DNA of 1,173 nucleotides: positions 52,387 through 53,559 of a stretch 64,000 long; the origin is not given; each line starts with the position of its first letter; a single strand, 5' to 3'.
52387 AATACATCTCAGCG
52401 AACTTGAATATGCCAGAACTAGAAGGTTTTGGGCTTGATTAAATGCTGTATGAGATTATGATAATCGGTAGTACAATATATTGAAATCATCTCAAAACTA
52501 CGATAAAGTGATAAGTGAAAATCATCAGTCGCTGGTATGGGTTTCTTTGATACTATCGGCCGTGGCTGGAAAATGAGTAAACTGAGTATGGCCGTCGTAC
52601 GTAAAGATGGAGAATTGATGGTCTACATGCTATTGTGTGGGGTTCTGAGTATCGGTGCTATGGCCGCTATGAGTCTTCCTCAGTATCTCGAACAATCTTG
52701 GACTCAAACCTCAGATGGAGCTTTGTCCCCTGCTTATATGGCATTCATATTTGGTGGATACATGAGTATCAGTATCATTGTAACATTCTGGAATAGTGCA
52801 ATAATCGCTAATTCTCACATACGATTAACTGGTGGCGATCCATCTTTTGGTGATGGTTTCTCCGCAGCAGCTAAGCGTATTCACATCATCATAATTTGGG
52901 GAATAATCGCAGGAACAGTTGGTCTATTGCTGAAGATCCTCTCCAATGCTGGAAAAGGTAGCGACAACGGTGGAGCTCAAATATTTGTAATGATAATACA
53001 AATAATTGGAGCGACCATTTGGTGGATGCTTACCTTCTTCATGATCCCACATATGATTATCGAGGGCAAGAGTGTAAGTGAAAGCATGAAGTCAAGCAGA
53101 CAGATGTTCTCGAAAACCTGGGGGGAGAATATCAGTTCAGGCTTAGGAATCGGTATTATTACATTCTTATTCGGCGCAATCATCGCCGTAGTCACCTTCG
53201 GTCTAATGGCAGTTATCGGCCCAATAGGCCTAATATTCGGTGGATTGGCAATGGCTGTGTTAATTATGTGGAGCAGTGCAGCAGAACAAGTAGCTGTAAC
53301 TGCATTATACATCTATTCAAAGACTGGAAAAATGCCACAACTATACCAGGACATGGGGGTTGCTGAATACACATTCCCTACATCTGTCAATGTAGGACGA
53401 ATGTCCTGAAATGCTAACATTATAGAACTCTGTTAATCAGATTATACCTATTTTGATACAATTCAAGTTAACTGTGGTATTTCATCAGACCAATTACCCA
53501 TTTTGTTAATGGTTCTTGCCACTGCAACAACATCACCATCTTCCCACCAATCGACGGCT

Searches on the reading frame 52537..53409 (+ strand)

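Call 69: search_protein_families(library=pfam, proteins=[window:52537-53409:+], max_evalue=0.001)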
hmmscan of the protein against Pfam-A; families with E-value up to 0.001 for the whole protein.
window:52537-53409:+ (290 aa): 2 families
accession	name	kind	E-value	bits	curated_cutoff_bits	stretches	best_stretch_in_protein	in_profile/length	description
PF19656.5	DUF6159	-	2.2e-23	83.7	27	1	66-244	2-170/204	Family of unknown function (DUF6159)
PF10110.14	GPDPase_memb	-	3e-05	23.4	29.6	1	149-261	162-283/321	Membrane domain of glycerophosphoryl diester phosphodiesterase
